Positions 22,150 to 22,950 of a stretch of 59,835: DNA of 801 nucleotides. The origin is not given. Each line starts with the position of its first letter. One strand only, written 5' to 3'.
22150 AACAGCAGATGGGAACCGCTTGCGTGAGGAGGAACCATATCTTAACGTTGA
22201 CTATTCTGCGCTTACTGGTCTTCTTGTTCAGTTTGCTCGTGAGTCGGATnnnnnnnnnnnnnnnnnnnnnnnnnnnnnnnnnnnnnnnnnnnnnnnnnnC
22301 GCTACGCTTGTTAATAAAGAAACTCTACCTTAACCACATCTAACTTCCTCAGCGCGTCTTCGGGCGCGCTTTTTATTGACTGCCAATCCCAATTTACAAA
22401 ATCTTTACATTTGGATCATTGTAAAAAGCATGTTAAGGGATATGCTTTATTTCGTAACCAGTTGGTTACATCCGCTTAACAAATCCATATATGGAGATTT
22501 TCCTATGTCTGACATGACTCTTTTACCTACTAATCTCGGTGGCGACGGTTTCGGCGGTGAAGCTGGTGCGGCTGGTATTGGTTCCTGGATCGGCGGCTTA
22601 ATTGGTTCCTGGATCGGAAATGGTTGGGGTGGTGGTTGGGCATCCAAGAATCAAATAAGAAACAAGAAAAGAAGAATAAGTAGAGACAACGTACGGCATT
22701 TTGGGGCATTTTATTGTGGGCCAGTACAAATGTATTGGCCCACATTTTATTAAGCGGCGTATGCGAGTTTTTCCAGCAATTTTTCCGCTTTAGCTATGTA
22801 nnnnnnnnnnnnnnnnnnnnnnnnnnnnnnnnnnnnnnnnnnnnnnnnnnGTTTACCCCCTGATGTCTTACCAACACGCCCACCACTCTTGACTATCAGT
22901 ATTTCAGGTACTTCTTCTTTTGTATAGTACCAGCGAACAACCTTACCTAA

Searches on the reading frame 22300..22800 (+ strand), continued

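Call 48: get_annotated_region(hit=H90, flank=5000)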
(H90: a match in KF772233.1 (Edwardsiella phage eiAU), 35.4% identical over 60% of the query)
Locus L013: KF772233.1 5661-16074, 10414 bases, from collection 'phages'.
description: Edwardsiella phage eiAU, complete genome.
organism: Edwardsiella phage eiAU (NCBI taxid 945083)
taxonomy: Viruses; Duplodnaviria; Heunggongvirae; Uroviricota; Caudoviricetes; Eiauvirus; Eiauvirus eiAU
host: Edwardsiella ictaluri; source: -; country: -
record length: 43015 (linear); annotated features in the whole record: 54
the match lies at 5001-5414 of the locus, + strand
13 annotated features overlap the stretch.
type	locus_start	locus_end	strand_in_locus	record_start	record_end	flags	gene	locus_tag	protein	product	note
CDS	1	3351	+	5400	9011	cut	-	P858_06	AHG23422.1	host specificity protein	-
CDS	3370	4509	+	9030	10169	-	-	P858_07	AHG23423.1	putative tail protein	-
CDS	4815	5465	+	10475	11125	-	-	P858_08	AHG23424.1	hypothetical protein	-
CDS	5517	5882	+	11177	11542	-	-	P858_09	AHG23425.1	hypothetical protein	-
CDS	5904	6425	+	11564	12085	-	-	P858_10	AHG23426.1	hypothetical protein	-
CDS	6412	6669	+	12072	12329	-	-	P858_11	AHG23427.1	hypothetical protein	-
CDS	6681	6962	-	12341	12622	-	-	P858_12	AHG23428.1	hypothetical protein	-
CDS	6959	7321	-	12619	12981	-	-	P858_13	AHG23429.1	hypothetical protein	-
CDS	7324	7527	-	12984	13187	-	-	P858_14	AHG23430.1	hypothetical protein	-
CDS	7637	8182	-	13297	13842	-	-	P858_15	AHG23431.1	N-6-adenine-methyltransferase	-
CDS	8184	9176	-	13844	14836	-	-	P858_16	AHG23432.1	methyltransferase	-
CDS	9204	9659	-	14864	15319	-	-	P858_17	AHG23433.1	hypothetical protein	gp31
CDS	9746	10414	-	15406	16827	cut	-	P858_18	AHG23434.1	helicase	-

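Call 51: search_protein_families(library=padloc, proteins=[P0021, L005:2846-3208:+, L005:3228-3773:+, L005:3773-4039:+], max_evalue=0.1)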
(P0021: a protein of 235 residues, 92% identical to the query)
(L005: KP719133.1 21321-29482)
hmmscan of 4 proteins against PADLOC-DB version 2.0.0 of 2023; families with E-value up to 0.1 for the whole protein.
P0021 (235 aa): 0 families

L005:2846-3208:+ (121 aa): 0 families

L005:3228-3773:+ (182 aa): 0 families

L005:3773-4039:+ (89 aa): 0 families

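Call 80: search_solved_structures(query=A3, max_evalue=1)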
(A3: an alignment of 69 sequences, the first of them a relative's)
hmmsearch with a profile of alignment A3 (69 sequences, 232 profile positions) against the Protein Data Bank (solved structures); distinct sequences matched with E-value up to 1: 2.
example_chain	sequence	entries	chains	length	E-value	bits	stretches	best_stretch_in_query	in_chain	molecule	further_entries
4k7b_A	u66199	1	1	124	0.53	13.1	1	114-152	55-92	Extrinsic protein in photosystem II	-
6jlu_G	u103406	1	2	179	0.88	12.4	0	67-160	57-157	Psb31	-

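Call 81: search_solved_structures(query=L005:3228-3773:+, max_evalue=1)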
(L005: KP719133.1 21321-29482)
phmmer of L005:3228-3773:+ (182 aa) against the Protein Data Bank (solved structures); distinct sequences matched with E-value up to 1: 0.

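Call 82: search_solved_structures(query=L005:2846-3208:+, max_evalue=1)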
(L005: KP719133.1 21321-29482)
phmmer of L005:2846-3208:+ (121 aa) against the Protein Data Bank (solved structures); distinct sequences matched with E-value up to 1: 0.

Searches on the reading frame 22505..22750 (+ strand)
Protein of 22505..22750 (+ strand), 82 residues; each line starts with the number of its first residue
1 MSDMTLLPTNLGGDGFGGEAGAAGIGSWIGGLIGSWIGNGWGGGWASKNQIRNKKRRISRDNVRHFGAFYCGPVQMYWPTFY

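Call 8: search_protein_families(library=pfam, proteins=[window:22505-22750:+], max_evalue=1)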
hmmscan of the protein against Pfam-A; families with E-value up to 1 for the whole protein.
window:22505-22750:+ (82 aa): 1 family
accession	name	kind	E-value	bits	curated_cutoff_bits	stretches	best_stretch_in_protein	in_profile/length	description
PF13488.11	Gly-zipper_Omp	-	0.2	12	25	1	11-41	12-42/46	Glycine zipper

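Call 9: search_protein_families(library=phrogs, proteins=[window:22505-22750:+], max_evalue=1)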
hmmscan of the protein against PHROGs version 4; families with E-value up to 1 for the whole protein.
window:22505-22750:+ (82 aa): 6 families
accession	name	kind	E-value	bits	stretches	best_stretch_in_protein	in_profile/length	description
phrog_9288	-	unknown function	5.1e-19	69.9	1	1-51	1-50/234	-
phrog_37622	-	unknown function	0.0065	15.2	1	15-59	926-969/1761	-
phrog_10341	-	lysis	0.018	14.8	1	17-55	165-203/577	endolysin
phrog_934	-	tail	0.57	8.4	1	17-62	604-649/1988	tail length tape measure protein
phrog_1047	-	tail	0.67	8.9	1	13-55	881-920/1251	tail associated lysin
phrog_37425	-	unknown function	0.76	10.3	1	12-52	5-47/275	-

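Call 19: find_homologous_proteins(query=window:22505-22750:+, max_evalue=0.001)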
Query window:22505-22750:+ (82 aa): 18 proteins with E <= 0.001 among 22 candidates.
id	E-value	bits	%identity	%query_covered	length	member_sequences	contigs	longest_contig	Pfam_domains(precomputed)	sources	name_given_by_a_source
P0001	9.7e-27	111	63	100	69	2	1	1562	-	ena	-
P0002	1.0e-15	75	95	46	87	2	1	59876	-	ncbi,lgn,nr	ncbi:TPA: hypothetical protein HFC97_003037 [Escherichia coli]|nr:hypothetical protein [Escherichia 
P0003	1.6e-14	72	91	52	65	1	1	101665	-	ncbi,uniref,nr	ncbi:hypothetical protein HOT33_gp075 [Escherichia phage Gostya9]|uniref:Uncharacterized protein n=1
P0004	6.5e-14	70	95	46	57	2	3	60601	-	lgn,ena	-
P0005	9.0e-12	63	69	51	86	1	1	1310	-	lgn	-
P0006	2.8e-8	52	66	50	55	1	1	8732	-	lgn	-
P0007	3.1e-8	51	-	-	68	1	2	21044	-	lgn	-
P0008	2.8e-7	48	58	52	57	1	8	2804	-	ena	-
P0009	3.1e-7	48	47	61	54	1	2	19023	-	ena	-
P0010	9.5e-7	47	59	21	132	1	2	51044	-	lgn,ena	-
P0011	4.4e-6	45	-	-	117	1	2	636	-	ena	-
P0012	9.3e-6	44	60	18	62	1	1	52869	-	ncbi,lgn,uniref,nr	ncbi:hypothetical protein ST9NA_012 [Salmonella phage 9NA]|uniref:Uncharacterized protein n=1 Tax=Sa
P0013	1.5e-5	43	-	-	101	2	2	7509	-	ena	-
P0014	2.3e-5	42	-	-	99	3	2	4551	-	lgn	-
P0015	3.4e-5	42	50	44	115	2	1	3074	-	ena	-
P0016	1.6e-4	40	44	44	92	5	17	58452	-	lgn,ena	-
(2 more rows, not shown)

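Call 24: find_encoding_contigs(protein=P0001, flank=3000, max_places=3)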
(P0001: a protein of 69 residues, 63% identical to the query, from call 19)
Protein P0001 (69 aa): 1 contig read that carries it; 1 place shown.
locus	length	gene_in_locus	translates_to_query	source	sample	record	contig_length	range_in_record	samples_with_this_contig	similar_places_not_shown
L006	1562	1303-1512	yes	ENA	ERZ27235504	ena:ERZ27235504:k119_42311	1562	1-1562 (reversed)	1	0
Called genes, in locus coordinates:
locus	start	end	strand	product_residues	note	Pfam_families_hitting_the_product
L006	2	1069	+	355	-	?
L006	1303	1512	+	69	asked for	-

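Call 25: find_encoding_contigs(protein=P0005, flank=3000, max_places=3)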
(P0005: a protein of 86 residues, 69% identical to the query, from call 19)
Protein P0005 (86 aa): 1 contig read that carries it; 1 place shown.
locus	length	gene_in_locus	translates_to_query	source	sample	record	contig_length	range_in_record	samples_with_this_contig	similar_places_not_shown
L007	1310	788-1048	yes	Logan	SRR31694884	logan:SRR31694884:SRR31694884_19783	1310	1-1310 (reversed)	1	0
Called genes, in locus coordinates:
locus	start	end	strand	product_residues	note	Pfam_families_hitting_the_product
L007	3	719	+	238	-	?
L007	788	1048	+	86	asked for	-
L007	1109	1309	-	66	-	?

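Call 34: search_protein_families(library=ncbifam, proteins=[window:22505-22750:+], max_evalue=1)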
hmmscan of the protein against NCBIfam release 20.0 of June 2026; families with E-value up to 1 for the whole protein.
window:22505-22750:+ (82 aa): 1 family
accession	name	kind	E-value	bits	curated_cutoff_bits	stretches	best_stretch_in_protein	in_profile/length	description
NF003146.0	PRK04081.1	equivalog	0.36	10.2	194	1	20-40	123-143/207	hypothetical protein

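Call 51: search_protein_families(library=padloc, proteins=[window:22505-22750:+], max_evalue=0.1)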
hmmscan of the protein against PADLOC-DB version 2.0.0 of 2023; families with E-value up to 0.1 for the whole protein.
window:22505-22750:+ (82 aa): 0 families

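Call 68: search_protein_representatives(protein=window:22505-22750:+)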
Query: 82 residues. Proteins with E-value up to 0.001 (for the whole library): 15; up to 1e-10: 3; up to 1e-30: 0. The best 15 are listed.
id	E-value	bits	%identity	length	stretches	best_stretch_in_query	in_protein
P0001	3.1e-27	110.7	84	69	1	1-82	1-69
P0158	1.1e-16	76.9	63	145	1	1-81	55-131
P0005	2.9e-12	62.8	73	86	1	1-57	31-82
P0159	8.8e-10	54.8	77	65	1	52-82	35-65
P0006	8.8e-09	51.6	80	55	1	1-42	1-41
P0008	8.8e-08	48.4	78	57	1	1-44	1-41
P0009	9.7e-08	48.2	81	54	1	1-46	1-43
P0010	3.0e-07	46.7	76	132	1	1-49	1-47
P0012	3.0e-06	43.5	80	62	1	1-45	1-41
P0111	1.4e-05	41.3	78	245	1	1-43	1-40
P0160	2.9e-05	40.3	78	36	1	1-37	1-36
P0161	2.6e-04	37.2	60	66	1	1-48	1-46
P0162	3.0e-04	37.1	73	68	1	1-44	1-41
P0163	5.1e-04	36.3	75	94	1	1-44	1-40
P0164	5.6e-04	36.2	57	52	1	1-45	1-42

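Call 71: find_encoding_contigs(protein=P0016, flank=4000, max_places=2)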
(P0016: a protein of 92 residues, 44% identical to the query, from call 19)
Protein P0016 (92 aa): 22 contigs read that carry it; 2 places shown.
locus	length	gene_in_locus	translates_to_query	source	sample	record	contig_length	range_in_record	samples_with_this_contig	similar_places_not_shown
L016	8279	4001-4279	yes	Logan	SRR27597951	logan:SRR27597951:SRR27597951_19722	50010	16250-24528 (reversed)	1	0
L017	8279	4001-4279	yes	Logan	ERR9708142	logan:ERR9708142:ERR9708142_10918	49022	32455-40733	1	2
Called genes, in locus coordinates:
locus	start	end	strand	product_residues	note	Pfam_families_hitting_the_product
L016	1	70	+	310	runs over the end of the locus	PF08273:Zn_Ribbon_Prim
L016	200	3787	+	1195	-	PF13884:Peptidase_S74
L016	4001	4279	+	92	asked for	-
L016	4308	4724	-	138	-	-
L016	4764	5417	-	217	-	PF04404:ERF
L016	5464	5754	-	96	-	-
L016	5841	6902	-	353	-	PF12684:DUF3799 (faint)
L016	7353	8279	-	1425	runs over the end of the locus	PF24801:FNIII-A_GpJ, PF13550:Phage-tail_3, PF28217:FAM81B (weak), PF09327:Phage_Tail_Tip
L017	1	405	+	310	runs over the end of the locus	PF08273:Zn_Ribbon_Prim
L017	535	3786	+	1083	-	PF13884:Peptidase_S74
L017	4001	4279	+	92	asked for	-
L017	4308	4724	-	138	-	-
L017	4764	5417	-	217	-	PF04404:ERF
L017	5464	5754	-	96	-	-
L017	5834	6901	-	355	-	PF12684:DUF3799 (faint)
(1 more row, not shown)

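Call 77: find_encoding_contigs(protein=P0158, flank=3000, max_places=2)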
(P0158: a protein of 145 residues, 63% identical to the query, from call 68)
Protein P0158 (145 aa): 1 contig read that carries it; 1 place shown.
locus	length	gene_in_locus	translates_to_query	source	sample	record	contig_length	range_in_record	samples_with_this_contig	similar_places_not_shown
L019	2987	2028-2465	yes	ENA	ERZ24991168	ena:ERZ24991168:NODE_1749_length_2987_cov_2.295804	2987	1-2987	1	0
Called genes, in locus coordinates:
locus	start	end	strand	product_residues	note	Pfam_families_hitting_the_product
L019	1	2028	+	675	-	?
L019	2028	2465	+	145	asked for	-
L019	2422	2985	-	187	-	?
